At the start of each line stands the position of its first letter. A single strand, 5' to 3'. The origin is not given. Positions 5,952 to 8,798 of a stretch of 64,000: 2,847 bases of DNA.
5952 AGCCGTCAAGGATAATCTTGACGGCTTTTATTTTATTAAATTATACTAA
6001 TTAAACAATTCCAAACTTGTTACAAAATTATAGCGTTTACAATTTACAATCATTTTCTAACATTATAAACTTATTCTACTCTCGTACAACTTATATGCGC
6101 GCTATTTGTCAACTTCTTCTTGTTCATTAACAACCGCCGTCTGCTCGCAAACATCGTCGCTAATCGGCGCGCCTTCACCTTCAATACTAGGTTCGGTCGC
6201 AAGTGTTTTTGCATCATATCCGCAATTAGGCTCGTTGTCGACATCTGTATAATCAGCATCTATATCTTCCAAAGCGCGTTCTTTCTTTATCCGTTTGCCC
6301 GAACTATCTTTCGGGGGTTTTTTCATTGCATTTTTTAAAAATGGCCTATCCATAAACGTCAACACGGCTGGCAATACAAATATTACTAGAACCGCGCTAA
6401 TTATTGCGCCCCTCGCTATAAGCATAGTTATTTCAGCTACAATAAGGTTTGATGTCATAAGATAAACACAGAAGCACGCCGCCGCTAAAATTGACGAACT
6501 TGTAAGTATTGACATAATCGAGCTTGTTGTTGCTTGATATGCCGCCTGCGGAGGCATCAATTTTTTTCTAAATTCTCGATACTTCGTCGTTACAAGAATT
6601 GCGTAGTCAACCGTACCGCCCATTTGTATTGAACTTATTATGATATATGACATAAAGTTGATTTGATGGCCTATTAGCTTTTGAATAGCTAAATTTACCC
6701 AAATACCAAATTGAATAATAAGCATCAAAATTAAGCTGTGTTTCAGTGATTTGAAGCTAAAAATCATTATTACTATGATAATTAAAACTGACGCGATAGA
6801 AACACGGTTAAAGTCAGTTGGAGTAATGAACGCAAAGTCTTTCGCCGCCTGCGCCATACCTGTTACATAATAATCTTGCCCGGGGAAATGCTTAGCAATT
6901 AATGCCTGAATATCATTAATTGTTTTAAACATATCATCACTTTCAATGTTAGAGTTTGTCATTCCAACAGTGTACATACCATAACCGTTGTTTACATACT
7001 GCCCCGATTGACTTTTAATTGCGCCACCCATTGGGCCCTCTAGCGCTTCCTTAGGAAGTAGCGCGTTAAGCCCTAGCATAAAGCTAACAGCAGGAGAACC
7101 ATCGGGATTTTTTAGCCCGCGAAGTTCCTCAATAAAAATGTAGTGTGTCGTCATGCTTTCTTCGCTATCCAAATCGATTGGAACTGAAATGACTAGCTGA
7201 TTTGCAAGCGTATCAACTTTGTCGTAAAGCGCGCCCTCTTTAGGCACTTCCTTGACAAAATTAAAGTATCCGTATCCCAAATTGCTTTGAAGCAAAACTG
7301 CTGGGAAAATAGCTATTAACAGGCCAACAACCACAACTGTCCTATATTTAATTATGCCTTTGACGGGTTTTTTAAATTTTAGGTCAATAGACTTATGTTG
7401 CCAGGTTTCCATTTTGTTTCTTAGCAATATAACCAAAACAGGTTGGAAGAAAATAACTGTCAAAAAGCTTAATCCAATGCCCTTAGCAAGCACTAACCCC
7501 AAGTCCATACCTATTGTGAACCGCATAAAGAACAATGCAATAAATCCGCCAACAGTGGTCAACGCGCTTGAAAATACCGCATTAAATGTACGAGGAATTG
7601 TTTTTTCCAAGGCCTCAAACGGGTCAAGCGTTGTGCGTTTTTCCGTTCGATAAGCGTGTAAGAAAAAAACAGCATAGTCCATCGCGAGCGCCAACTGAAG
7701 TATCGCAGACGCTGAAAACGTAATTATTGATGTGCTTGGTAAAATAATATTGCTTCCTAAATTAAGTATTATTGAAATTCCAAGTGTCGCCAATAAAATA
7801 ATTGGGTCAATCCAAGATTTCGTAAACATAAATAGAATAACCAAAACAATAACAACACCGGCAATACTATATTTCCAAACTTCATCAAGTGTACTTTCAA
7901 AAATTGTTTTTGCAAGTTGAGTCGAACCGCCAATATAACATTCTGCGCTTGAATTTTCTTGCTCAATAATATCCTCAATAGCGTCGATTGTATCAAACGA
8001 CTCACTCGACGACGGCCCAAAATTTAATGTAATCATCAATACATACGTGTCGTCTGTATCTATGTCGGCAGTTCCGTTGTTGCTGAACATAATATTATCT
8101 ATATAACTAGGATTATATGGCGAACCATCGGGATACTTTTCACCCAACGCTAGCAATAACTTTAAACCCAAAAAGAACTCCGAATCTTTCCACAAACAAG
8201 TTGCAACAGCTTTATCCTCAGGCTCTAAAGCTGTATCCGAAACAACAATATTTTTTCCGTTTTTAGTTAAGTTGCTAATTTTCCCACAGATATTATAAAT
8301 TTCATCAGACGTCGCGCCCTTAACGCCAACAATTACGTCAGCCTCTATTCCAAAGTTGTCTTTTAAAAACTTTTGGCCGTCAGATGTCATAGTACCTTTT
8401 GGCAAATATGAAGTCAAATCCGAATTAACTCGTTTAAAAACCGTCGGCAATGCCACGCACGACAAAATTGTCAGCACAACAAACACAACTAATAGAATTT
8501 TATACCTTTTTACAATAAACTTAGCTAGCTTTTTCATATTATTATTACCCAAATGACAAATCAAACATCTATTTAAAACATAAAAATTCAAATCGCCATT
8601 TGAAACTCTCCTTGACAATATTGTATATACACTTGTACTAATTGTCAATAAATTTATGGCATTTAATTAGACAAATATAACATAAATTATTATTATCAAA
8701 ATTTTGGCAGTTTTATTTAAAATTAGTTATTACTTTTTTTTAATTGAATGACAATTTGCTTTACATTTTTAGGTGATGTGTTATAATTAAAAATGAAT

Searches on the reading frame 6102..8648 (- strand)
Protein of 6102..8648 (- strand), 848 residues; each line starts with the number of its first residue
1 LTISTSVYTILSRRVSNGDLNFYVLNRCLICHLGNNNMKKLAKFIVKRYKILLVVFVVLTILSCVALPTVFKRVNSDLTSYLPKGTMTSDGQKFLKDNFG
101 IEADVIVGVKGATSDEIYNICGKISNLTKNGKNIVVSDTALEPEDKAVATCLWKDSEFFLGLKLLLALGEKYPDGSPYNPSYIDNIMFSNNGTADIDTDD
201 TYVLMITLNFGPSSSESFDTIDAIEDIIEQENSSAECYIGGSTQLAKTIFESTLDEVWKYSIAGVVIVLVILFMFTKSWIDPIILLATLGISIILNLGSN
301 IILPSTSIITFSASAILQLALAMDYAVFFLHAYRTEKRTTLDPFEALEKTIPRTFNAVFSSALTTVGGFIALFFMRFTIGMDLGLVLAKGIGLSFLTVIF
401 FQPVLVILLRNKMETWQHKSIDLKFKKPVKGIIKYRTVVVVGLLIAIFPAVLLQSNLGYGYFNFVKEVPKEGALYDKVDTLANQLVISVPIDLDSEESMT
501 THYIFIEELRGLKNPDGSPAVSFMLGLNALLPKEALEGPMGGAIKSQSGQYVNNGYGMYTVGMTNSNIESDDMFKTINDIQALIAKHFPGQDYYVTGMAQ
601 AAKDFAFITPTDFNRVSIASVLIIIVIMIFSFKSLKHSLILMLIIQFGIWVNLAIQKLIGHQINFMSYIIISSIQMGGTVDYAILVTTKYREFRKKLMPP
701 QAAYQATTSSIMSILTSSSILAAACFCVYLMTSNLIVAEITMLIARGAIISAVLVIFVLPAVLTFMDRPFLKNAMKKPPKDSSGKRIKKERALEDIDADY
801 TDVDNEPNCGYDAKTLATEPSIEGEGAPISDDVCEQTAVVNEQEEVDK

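Call 46: search_protein_families(library=ncbifam, proteins=[window:6102-8648:-], max_evalue=1e-10)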
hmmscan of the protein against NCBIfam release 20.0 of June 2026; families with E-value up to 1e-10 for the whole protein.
window:6102-8648:- (848 aa): 5 families
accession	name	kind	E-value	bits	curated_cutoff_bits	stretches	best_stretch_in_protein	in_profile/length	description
TIGR00833.1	actII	subfamily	6.4e-50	170.3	874.7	2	202-445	118-370/910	MMPL family RND transporter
TIGR00921.1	2A067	subfamily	3.4e-37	127.9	351.9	2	213-408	537-733/733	hydrophobe/amphiphile efflux-3 (HAE3) family transporter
TIGR03480.1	HpnN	hypoth_equivalog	7.2e-31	107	751.85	2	223-454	237-467/862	hopanoid biosynthesis associated RND transporter like protein HpnN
NF052374.1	HopndTporHpnN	equivalog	1.2e-21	76.6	1100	1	596-768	257-428/858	hopanoid transporter HpnN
NF045600.2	BstA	equivalog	1.5e-17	62.9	1400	0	261-448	293-479/903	sterol transporter cytoplasmic membrane protein BstA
